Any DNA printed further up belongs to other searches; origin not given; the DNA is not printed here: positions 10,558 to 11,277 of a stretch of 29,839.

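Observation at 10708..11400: AT-rich operon of two acidic small proteins as the first genes of the repressor-controlled pL transcript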

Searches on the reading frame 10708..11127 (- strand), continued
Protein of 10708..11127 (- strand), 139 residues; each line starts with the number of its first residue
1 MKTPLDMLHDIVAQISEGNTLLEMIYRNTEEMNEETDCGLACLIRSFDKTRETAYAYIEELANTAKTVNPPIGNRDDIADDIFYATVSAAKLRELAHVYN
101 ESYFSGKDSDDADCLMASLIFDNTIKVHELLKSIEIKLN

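Call 65: search_protein_families(library=pfam, proteins=[L015:6710-7345:+, L004:4370-4816:+, L004:4813-5004:+, L011:2801-3001:+, L015:7348-7608:+], max_evalue=0.01)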
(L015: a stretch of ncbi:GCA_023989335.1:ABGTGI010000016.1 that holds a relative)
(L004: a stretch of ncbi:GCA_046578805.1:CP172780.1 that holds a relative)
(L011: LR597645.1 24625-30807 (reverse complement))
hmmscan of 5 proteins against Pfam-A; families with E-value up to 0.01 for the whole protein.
L015:6710-7345:+ (211 aa): 1 family
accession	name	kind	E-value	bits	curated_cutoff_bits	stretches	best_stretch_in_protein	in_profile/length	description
PF01381.28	HTH_3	-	1e-05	25.9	23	1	151-201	5-55/55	Helix-turn-helix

L004:4370-4816:+ (148 aa): 3 families
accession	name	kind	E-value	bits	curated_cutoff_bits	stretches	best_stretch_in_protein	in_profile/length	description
PF01381.28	HTH_3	-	1.9e-07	31.4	23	1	84-138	1-55/55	Helix-turn-helix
PF12844.13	HTH_19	-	2e-07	31.3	30.2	1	83-143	3-63/64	Helix-turn-helix domain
PF13560.12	HTH_31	-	3.4e-05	24.5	27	1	80-135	2-58/64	Helix-turn-helix domain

L004:4813-5004:+ (63 aa): 0 families

L011:2801-3001:+ (66 aa): 0 families

L015:7348-7608:+ (86 aa): 0 families

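Call 68: search_protein_families(library=pfam, alignment_id=A1, max_evalue=1)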
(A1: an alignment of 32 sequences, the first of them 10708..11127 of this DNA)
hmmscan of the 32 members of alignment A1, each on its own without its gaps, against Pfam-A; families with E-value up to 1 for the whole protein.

A. member 1, window:10708-11127:- (139 aa): 0 families

B. families by the number of members that match (of 32 scanned): 19 families
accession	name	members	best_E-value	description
PF09759.15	Atx10homo_assoc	5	0.0062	Spinocerebellar ataxia type 10 protein domain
PF01704.24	UDPGP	3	0.003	UTP--glucose-1-phosphate uridylyltransferase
PF12896.12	ANAPC4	3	0.013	Anaphase-promoting complex, cyclosome, subunit 4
PF07652.20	Flavi_DEAD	2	0.01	Flavivirus DEAD domain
PF14852.12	Fis1_TPR_N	2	0.011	Fis1 N-terminal tetratricopeptide repeat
PF17388.7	GP24_25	2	0.07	Mycobacteriophage tail assembly protein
PF08780.16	NTase_sub_bind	2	0.077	Nucleotidyltransferase substrate binding protein like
PF23857.1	Phage_TAC_19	2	0.11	Phage tail chaperone protein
PF14002.11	YniB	2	0.11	YniB-like protein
PF25569.1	TPR_ZFYVE26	1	0.015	ZFYVE26-like, TPR repeats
PF13559.11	DUF4129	1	0.028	Domain of unknown function (DUF4129)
PF18002.7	T6_Ig_like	1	0.043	T6 antigen Ig like domain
PF08221.17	HTH_9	1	0.05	RNA polymerase III subunit RPC82 helix-turn-helix domain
PF02287.20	Dehydratase_SU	1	0.069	Dehydratase small subunit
PF25351.1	PH_BUD3_C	1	0.074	BUD3 C-terminal PH domain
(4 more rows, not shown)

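Call 77: find_encoding_contigs(protein=P0132, flank=4000, max_places=3)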
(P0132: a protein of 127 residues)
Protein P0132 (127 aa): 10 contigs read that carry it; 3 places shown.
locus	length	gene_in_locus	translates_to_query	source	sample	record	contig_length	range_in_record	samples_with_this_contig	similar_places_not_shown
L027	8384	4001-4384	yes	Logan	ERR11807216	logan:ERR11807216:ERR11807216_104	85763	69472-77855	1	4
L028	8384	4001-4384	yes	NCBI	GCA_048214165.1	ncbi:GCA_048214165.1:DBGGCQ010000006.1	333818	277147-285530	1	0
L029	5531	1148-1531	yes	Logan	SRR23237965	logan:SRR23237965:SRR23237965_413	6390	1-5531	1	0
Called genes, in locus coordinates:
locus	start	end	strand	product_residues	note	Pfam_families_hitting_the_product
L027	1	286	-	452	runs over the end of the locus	PF03796:DnaB_C, PF13481:AAA_25 (weak)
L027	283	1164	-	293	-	PF01695:IstB_IS21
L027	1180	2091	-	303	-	PF13730:HTH_36, PF00392:GntR (weak)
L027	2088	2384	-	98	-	-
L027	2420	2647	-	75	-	-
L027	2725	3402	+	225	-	PF01381:HTH_3 (weak), PF00717:Peptidase_S24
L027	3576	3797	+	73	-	-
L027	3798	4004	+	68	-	-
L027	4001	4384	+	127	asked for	-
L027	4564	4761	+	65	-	-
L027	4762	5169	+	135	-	-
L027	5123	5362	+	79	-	PF24732:ParE_like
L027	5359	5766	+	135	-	-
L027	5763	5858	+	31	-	-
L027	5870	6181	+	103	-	-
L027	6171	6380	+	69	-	-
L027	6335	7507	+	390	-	PF12167:Arm-DNA-bind_2, PF00589:Phage_integrase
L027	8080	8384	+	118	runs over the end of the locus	-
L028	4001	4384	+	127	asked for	-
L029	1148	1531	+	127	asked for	-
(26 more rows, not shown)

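Call 78: find_encoding_contigs(protein=P0145, flank=4000, max_places=3)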
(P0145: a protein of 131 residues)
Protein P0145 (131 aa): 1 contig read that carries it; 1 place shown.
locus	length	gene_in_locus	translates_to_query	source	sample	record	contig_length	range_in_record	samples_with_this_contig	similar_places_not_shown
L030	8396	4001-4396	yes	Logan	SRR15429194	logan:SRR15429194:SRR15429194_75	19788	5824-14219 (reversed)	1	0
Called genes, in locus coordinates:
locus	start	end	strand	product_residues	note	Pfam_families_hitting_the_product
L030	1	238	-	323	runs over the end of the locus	PF08273:Zn_Ribbon_Prim, PF23639:DUF7146, PF13362:Toprim_3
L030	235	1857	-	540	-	PF00270:DEAD, PF04851:ResIII, PF00271:Helicase_C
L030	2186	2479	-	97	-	-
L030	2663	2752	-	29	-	-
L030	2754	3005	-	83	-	PF15943:YdaS_toxin, PF14549:P22_Cro (weak)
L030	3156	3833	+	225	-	PF01381:HTH_3, PF13560:HTH_31 (faint), PF00717:Peptidase_S24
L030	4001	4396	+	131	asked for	-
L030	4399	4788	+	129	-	-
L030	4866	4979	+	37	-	-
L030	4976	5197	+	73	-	-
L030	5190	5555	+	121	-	-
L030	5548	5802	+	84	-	-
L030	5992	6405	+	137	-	-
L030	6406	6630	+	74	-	-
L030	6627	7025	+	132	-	-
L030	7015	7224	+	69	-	-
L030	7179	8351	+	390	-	PF12167:Arm-DNA-bind_2, PF00589:Phage_integrase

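Call 82: search_dna_similar(query=window:10708-11127:-, collection=plasmids, mode=protein, max_evalue=0.001, max_rows=20)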
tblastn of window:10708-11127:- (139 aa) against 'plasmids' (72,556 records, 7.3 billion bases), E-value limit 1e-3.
Records with a match: 8; places in all: 8; records where one place covers at least 80% of the query: 5.
Best place of each record, by identity: <60% 8.
By first word of the organism name: Klebsiella 5; Enterobacter 2; Escherichia 1.
By predicted mobility (MOB-suite, as given by PLSDB): non-mobilizable 7; mobilizable 1.
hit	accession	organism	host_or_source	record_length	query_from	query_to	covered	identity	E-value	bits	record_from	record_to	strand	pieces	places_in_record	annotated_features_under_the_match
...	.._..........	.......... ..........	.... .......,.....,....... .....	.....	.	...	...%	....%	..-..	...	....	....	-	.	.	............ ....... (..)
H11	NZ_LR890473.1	Klebsiella pneumoniae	Homo sapiens,wound swab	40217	1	138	99%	41.3%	3e-23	100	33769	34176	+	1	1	hypothetical protein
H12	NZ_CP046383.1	Klebsiella pneumoniae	Homo sapiens,Pure culture one microbial ...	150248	1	138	99%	41.3%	3e-23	100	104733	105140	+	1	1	hypothetical protein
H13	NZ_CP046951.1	Klebsiella pneumoniae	Homo sapiens,Pure culture one microbial ...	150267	1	138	99%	41.3%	3e-23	100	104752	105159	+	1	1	hypothetical protein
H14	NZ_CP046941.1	Klebsiella pneumoniae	Homo sapiens,Pure culture one microbial ...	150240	1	138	96%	41.8%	4e-16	107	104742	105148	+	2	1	none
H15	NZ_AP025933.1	Enterobacter hormaechei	Homo sapiens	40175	1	62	45%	53.2%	2e-11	67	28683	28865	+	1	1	hypothetical protein (x2)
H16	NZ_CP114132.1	Escherichia coli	pig,gut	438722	1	74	53%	41.0%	1e-8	59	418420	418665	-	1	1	hypothetical protein (x2)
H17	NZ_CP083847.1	Enterobacter asburiae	Homo sapiens,sputum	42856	8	63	40%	50.0%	1e-8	59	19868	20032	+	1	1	hypothetical protein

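Call 87: search_protein_families(library=phrogs, proteins=[L004:4370-4816:+, P0141, L015:6710-7345:+, L004:4813-5004:+, P0132, L030:4399-4788:+, L027:3576-3797:+], max_evalue=0.001)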
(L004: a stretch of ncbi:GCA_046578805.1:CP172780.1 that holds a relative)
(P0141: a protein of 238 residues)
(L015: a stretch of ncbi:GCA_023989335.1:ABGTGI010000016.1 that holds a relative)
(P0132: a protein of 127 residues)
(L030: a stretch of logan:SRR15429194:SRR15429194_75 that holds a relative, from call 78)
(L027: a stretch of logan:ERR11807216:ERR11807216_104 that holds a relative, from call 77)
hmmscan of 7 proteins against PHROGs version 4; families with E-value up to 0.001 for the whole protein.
L004:4370-4816:+ (148 aa): 12 families
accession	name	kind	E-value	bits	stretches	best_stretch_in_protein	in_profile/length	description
phrog_4739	-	unknown function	4.5e-18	66.4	1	57-145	47-133/167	-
phrog_4836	-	transcription regulation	5.3e-18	66.3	1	77-146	73-142/194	CII-like regulator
phrog_4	-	transcription regulation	1.1e-12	48.7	1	52-144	101-197/400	transcriptional repressor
phrog_2328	-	transcription regulation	5.6e-11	43.3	1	77-143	13-79/128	transcriptional repressor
phrog_8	-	transcription regulation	6e-11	43.4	1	78-144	160-221/346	transcriptional regulator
phrog_2967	-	transcription regulation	6.1e-09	36.8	1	79-145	10-76/225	transcriptional regulator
phrog_3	-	transcription regulation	5.8e-08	33.9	1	33-143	56-150/430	transcriptional repressor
phrog_27579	-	unknown function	3.2e-07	31.5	1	11-88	8-85/138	-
phrog_2104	-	unknown function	1.2e-06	29.6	1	82-121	42-81/103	-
phrog_2439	-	transcription regulation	1.4e-05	25.2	1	82-140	10-68/367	transcriptional regulator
phrog_6882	-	unknown function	0.00038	21.3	1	10-64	7-60/63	-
phrog_3037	-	transcription regulation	0.00049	21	1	76-145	23-81/189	transcriptional repressor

P0141 (238 aa): 20 families
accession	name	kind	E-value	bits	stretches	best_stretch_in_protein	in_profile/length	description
phrog_4836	-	transcription regulation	4.2e-30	105.8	2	57-146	58-142/194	CII-like regulator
phrog_2328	-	transcription regulation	1.8e-27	96.7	2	76-146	10-82/128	transcriptional repressor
phrog_4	-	transcription regulation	6.6e-26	92.2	2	58-148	111-201/400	transcriptional repressor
phrog_8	-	transcription regulation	5e-23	83.1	1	61-235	57-224/346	transcriptional regulator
phrog_4739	-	unknown function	7.7e-23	81.9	1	79-146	67-134/167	-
phrog_27579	-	unknown function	4.8e-20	73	1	1-66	1-67/138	-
phrog_6882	-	unknown function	1.2e-19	71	1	1-60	1-60/63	-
phrog_3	-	transcription regulation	6e-16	60.2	2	45-146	46-153/430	transcriptional repressor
phrog_2967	-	transcription regulation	5.3e-14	53.3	2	79-154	10-85/225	transcriptional regulator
phrog_2439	-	transcription regulation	1.7e-11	44.6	2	166-231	5-70/367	transcriptional regulator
phrog_5823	-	transcription regulation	1.3e-10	42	1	78-149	5-76/404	transcriptional regulator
phrog_2104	-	unknown function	3e-09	38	1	82-121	42-81/103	-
phrog_3037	-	transcription regulation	5.6e-08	33.8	1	160-234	18-81/189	transcriptional repressor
phrog_1373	-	transcription regulation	4e-06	27.9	1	80-159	64-143/166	transcriptional regulator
phrog_3949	-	transcription regulation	4.9e-06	27.7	0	182-226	27-71/161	transcriptional repressor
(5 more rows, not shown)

L015:6710-7345:+ (211 aa): 9 families
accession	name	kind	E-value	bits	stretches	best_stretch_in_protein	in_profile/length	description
phrog_4587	-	unknown function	1.6e-23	83.4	1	60-118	6-64/66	-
phrog_5451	-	unknown function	1.5e-15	58.6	1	1-115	1-117/121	-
phrog_4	-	transcription regulation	2.2e-11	44.4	1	135-208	130-198/400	transcriptional repressor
phrog_8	-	transcription regulation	1.8e-08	35.2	1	135-206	69-140/346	transcriptional regulator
phrog_4836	-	transcription regulation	2.3e-07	31.6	1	113-208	63-141/194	CII-like regulator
phrog_2328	-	transcription regulation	8.5e-07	29.8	1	137-206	10-79/128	transcriptional repressor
phrog_3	-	transcription regulation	5.5e-05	24.1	1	111-209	66-153/430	transcriptional repressor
phrog_3037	-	transcription regulation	0.00077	20.3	0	147-208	26-81/189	transcriptional repressor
phrog_2439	-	transcription regulation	0.00084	19.3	0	139-207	4-72/367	transcriptional regulator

L004:4813-5004:+ (63 aa): 1 family
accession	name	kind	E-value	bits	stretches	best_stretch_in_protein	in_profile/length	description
phrog_4587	-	unknown function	4.8e-19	69.1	1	1-61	5-65/66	-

P0132 (127 aa): 1 family
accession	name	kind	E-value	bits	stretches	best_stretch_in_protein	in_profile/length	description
phrog_27579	-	unknown function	8.8e-19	69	1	62-126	73-137/138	-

L030:4399-4788:+ (129 aa): 1 family
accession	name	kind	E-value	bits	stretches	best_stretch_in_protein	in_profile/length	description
phrog_27579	-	unknown function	1.9e-06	29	1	24-127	33-136/138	-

L027:3576-3797:+ (73 aa): 0 families

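Call 90: find_related_loci(query=A1, collection=genome_contigs, flank=3000)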
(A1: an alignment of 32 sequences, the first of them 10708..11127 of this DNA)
Query A1 (139 aa) in genome_contigs; peptide patterns used: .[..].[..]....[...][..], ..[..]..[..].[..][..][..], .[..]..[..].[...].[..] (x = any residue, [..] = any of these).
83 stretches matched a pattern; 3 encode a relative of the query (tblastn E <= 1e-3); 3 distinct loci.
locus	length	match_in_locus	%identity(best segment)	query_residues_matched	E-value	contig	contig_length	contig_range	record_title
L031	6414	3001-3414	89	1-138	5e-83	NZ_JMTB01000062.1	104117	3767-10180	Trabulsiella guamensis ATCC 49490 GTGU.assembly.062, whole genome shotgun sequence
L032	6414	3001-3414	52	1-139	8e-39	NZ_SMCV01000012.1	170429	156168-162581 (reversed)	Raoultella sp. BIGb0138 Ga0304797_112, whole genome shotgun sequence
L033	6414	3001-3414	43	1-138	2e-29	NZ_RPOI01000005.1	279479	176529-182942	Citrobacter youngae strain CCUG 30791 citrobacter_youngae_CCUG30791T_0000005, whole genome shotgun sequence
